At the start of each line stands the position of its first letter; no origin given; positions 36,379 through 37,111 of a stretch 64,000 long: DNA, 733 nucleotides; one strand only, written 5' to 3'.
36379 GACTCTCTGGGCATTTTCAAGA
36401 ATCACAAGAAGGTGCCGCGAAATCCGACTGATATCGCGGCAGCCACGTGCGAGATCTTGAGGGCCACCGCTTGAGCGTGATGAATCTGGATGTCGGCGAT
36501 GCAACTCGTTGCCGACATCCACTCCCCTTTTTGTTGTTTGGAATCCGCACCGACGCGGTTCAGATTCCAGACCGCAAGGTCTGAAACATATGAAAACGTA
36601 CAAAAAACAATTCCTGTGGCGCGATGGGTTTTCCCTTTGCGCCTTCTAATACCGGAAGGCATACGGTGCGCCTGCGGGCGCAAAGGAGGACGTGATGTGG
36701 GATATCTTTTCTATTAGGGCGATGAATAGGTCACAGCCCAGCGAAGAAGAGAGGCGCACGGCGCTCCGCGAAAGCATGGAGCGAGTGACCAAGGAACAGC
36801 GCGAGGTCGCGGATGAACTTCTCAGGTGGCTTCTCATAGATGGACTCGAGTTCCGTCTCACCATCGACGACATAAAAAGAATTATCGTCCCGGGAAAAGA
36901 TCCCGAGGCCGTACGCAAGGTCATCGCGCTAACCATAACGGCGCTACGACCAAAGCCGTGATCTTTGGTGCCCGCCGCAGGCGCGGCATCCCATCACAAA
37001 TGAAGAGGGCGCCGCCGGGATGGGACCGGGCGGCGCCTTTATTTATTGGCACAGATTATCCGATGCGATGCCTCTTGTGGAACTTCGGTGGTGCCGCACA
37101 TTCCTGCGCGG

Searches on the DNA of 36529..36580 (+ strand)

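Call 67: build_rna_model(alignment_id=A9, structure=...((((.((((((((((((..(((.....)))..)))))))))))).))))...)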
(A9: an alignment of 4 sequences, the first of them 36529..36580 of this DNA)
Model R1 built from alignment A9 (4 sequences, 55 columns); structure: as given.
model positions 53; base pairs 19; branch points 0; effective number of sequences 4; information 1.005 bits per position. Calibrated on 0.2 Mb of random sequence (short: E-values are rough).
structure used (alignment columns):
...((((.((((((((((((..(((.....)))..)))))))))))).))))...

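Call 68: search_with_rna_model(model_id=R1, source=window, max_evalue=10, filters=off)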
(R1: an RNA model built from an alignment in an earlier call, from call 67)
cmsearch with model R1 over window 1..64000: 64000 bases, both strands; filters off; matches with E-value up to 10: 28.
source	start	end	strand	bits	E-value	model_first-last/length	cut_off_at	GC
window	37616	37668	-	69.8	7.2e-21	1-53/53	no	0.51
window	36529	36580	+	67.3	4.9e-20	1-53/53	no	0.52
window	37617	37669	+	32.9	2.1e-08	1-53/53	no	0.49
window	36528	36579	-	32.6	2.6e-08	1-53/53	no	0.52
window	28085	28115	-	11.5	0.36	1-53/53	no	0.48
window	32719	32750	+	10.7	0.7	1-53/53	no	0.5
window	50813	50838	-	10.6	0.76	1-53/53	no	0.46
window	35177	35223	+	10.2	0.98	1-53/53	no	0.53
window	24387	24412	-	9.9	1.3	1-53/53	no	0.65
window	3296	3318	-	9.8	1.4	1-53/53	no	0.61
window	3115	3136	-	9.3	2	1-53/53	no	0.68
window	16371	16408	+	9.3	2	1-53/53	no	0.71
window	35176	35222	-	9.1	2.3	1-53/53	no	0.55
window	53742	53767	+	8.6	3.4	1-53/53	no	0.85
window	35529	35562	-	8.6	3.6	1-53/53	no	0.65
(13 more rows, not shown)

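Call 69: search_with_rna_model(model_id=R1, sources=[L002, L003, L004, L005, L006, L007, L008, L009, L010, L011, L012, L013, L014, L015, L016, L017, L018, L019, L020, L021, L022, L023, L024, L025, L026, L027, L028, L029, L030, L031, L032, L033, L034, L035, L036, L037, L038, L039, L040, L041, L042, L043, L044, L045, L046, L047, L048, L049, L050, L051, L052, L053, L054, L055, L056, L057, L058, L059, L060, L061, L062, L063, L064, L065, L066, L067, L068, L069, L070, L071, L072, L073, L074, L075, L076, L077, L078, L079, L080, L081, L082, L083, L084, L085], max_evalue=1)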
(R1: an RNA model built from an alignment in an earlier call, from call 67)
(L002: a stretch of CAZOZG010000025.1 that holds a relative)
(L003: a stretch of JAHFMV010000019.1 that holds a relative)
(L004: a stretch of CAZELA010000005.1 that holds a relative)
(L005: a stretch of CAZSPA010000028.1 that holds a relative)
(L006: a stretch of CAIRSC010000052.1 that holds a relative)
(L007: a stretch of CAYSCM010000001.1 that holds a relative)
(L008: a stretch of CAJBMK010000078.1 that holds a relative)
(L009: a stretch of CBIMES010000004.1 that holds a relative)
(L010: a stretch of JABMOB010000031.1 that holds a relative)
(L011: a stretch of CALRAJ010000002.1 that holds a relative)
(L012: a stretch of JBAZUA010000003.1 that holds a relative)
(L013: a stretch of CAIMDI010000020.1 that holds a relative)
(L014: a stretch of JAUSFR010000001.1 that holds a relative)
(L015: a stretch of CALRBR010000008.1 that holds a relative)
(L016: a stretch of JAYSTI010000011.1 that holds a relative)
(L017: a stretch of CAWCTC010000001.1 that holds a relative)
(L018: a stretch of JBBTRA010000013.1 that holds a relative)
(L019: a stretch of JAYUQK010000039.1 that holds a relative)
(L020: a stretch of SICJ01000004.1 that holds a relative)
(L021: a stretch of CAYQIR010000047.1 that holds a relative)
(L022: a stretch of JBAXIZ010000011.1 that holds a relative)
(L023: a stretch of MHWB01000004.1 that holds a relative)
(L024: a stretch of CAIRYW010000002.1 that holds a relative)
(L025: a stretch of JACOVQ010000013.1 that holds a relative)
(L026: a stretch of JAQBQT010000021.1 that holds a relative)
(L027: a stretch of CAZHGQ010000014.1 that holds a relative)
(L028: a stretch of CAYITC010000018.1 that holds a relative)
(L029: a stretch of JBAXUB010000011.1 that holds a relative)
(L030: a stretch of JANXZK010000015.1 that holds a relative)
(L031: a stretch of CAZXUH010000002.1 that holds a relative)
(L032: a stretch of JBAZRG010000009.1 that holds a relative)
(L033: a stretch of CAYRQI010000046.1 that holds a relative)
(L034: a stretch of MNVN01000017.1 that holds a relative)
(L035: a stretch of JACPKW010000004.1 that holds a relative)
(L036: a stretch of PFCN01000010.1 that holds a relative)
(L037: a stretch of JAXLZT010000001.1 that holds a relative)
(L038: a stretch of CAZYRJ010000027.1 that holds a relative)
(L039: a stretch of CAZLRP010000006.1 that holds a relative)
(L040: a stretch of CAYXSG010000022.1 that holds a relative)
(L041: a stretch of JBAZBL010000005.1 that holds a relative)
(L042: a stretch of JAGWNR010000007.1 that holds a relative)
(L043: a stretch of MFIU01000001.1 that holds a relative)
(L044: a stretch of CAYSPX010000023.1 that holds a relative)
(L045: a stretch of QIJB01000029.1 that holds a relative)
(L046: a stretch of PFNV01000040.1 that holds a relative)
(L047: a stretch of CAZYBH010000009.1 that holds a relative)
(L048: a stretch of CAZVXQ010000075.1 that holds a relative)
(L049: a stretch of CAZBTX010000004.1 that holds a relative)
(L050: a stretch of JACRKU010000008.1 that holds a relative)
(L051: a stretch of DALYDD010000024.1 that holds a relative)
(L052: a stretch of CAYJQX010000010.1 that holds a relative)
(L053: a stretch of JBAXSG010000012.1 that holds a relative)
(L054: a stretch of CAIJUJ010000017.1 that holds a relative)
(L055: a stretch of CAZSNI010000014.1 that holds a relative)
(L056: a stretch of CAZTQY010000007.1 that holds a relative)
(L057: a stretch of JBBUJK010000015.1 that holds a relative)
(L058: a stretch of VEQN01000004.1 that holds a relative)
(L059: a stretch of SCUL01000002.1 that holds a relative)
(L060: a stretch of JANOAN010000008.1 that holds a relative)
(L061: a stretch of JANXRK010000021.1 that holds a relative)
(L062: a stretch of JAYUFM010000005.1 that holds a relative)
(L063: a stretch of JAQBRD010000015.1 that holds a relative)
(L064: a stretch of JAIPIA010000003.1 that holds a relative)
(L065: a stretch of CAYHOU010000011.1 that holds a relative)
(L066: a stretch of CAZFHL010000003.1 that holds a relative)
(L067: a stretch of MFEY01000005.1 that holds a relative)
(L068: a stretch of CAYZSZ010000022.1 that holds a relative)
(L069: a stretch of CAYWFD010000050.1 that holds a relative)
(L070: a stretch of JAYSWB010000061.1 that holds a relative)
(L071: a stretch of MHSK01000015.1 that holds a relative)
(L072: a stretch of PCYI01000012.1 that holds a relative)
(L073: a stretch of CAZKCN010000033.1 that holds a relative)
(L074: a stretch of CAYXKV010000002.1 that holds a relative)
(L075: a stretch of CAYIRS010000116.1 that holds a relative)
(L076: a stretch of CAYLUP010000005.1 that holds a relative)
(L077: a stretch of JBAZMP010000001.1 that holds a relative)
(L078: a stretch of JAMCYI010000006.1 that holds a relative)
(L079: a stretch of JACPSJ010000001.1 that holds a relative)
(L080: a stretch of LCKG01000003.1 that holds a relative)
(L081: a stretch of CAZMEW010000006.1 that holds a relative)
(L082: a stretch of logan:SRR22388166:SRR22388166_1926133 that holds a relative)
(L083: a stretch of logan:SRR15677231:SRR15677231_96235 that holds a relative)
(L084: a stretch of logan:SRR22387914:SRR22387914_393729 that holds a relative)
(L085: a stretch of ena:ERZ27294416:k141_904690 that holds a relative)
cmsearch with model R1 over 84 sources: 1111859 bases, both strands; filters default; matches with E-value up to 1: 9.
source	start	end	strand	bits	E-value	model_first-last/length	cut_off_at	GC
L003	12750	12802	-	68.6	3.1e-19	1-53/53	no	0.47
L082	3143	3196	+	65.1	4.9e-18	1-53/53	no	0.48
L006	5656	5710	-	35.3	5.5e-08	1-53/53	no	0.49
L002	11851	11905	-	33.3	2.7e-07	1-53/53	no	0.51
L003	12751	12803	+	31.4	1.2e-06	1-53/53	no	0.47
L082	3142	3195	-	31.3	1.2e-06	1-53/53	no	0.46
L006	5657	5711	+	22.5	0.0012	1-53/53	no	0.47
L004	10072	10124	-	20.9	0.004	1-53/53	no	0.49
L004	10741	10796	-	20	0.0081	1-53/53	no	0.5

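Call 70: search_with_rna_model(model_id=R1, sources=[window, L002, L003, L004, L005, L006, L007, L033, L082], max_evalue=0.05, make_alignment=true, show_alignments=10)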
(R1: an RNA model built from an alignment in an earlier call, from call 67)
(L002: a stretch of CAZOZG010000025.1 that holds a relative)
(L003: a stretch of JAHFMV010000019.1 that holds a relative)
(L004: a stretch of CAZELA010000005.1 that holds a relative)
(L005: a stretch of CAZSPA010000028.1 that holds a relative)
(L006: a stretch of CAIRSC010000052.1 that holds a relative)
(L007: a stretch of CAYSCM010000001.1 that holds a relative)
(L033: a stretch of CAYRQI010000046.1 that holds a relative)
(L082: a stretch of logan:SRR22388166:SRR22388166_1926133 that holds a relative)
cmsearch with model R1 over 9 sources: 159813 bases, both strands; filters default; matches with E-value up to 0.05: 13.
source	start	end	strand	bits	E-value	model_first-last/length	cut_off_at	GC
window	37616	37668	-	69.8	1.8e-20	1-53/53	no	0.51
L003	12750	12802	-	68.6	4.5e-20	1-53/53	no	0.47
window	36529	36580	+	67.3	1.2e-19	1-53/53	no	0.52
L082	3143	3196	+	65.1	7.1e-19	1-53/53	no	0.48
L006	5656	5710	-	35.3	7.9e-09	1-53/53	no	0.49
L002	11851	11905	-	33.3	3.8e-08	1-53/53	no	0.51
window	37617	37669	+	32.9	5.1e-08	1-53/53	no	0.49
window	36528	36579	-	32.6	6.5e-08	1-53/53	no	0.52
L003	12751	12803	+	31.4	1.7e-07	1-53/53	no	0.47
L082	3142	3195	-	31.3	1.8e-07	1-53/53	no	0.46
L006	5657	5711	+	22.5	0.00017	1-53/53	no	0.47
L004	10072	10124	-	20.9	0.00058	1-53/53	no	0.49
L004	10741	10796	-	20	0.0012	1-53/53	no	0.5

Alignment A10: 13 matches aligned to the model, 59 columns, each read 5' to 3' on its own strand. Consensus structure (alignment columns), stored with it:
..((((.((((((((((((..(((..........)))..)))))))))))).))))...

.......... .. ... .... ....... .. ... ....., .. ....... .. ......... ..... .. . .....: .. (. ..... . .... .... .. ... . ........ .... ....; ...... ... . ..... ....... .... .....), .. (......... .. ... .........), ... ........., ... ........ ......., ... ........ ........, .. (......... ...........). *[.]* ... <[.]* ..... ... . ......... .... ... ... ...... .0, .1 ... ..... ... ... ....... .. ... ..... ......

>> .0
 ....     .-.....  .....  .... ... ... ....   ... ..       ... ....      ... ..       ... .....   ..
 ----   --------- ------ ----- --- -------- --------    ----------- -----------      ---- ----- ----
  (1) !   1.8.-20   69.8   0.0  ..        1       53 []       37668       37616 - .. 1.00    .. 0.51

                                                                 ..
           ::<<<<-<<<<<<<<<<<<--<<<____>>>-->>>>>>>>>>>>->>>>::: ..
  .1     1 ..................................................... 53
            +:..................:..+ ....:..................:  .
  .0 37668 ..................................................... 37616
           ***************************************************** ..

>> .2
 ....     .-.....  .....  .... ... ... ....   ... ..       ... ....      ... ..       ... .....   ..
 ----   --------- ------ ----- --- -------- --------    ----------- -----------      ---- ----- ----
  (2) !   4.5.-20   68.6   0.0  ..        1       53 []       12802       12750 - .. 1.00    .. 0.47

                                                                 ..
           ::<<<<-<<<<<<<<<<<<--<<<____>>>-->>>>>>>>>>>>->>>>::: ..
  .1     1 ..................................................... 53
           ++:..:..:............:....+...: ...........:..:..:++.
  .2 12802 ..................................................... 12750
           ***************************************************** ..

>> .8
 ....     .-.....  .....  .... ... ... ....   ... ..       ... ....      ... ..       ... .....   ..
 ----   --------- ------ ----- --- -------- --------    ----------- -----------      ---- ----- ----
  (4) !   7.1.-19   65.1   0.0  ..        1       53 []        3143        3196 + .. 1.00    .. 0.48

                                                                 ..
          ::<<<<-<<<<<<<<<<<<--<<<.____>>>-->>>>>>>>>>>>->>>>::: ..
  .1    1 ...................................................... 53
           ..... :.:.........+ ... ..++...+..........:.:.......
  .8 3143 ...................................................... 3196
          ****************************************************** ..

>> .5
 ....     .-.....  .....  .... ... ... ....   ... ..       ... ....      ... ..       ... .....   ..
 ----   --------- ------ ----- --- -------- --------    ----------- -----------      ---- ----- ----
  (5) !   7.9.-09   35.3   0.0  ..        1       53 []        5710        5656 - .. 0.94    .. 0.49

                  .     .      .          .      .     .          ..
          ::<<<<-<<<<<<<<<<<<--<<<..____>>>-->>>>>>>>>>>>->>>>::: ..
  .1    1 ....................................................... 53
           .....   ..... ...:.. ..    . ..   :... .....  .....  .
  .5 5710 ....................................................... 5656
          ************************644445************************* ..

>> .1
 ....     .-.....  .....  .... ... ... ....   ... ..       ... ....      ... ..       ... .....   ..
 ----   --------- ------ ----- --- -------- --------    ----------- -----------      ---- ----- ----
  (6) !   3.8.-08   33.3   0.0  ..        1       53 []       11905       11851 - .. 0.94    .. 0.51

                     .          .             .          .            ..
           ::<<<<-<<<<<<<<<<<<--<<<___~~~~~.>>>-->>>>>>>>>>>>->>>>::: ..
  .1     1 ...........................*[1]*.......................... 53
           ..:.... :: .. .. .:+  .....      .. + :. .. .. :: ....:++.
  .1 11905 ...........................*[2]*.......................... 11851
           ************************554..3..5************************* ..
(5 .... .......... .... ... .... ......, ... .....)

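Call 92: search_with_rna_model(model_id=R1, sources=[L087, L088, L089, L090], max_evalue=1, filters=off)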
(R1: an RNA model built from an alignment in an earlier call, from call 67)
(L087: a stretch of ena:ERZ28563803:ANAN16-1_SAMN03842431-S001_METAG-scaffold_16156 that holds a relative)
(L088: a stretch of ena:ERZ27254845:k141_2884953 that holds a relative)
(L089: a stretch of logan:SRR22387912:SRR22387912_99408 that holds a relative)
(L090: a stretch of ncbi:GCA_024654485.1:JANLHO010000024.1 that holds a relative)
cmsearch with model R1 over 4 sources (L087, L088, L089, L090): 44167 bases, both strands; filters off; matches with E-value up to 1: 14.
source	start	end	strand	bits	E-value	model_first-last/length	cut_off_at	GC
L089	7900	7953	+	41.2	2.3e-11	1-53/53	no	0.5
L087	8869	8922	-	37.9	2.9e-10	1-53/53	no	0.52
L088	8869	8922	-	37.9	2.9e-10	1-53/53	no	0.52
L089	9571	9625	-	37.7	3.6e-10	1-53/53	no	0.55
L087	8870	8923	+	19.7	0.00043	1-53/53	no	0.5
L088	8870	8923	+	19.7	0.00043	1-53/53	no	0.5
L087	7868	7925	+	17.5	0.0024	1-53/53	no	0.53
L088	7868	7925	+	17.5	0.0024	1-53/53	no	0.53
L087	10062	10114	+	15.2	0.014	1-53/53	no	0.53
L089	7899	7952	-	13.2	0.067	1-53/53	no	0.5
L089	9572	9626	+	12.7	0.098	1-53/53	no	0.53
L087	8294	8310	+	12.1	0.16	1-53/53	no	0.41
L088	8294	8310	+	12.1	0.16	1-53/53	no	0.41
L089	11421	11453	-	10.7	0.48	1-53/53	no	0.3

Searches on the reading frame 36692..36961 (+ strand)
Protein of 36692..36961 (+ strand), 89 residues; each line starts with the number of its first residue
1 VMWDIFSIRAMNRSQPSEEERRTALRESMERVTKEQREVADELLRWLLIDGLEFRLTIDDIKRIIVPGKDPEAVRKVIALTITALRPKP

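Call 3: search_protein_families(library=pfam, proteins=[window:36692-36961:+], max_evalue=1)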
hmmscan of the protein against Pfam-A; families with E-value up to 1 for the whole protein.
window:36692-36961:+ (89 aa): 1 family
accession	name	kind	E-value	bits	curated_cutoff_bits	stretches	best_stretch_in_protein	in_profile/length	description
PF08012.16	DUF1702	-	0.098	12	25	1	28-65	124-163/319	Protein of unknown function (DUF1702)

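Call 55: search_protein_families(library=padloc, proteins=[window:36695-36961:+], max_evalue=1)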
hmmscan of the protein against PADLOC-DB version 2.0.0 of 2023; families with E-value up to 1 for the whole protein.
window:36695-36961:+ (88 aa): 0 families

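Call 56: search_protein_families(library=ncbifam, proteins=[window:36695-36961:+], max_evalue=1)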
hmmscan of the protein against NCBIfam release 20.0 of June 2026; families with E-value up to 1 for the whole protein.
window:36695-36961:+ (88 aa): 0 families

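Call 108: search_solved_structures(query=A4, max_evalue=10)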
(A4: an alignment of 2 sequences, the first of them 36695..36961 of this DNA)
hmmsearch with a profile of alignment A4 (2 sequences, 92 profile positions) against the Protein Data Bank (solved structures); distinct sequences matched with E-value up to 10: 10.
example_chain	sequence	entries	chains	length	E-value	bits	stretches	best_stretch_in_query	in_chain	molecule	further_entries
8fre_A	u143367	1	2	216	0.00052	23.3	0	49-76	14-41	RBL4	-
4uhc_A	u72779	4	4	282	0.069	16.5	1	7-75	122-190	ESTERASE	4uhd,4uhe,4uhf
4uhh_A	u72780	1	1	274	0.087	16.1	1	7-75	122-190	ESTERASE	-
9k8i_A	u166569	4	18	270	0.15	15.3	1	32-85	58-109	Cage-t32-Zn1-HEHE-36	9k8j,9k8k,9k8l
4v8p_AX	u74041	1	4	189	0.3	14.4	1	25-82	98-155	RPL18A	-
9ou7_DC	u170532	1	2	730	0.37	14.1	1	7-74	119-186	Elongation factor 2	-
4x86_A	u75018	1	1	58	0.4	14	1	34-73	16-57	Ubiquitin-like protein 4A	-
3iwz_A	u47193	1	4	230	0.43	13.9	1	2-51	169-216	Catabolite activation-like protein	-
9ru8_SS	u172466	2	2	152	2.6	11.4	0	36-72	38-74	Small ribosomal subunit protein uS13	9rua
9d92_A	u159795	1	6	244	8.3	9.8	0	49-88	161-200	Z4 c3i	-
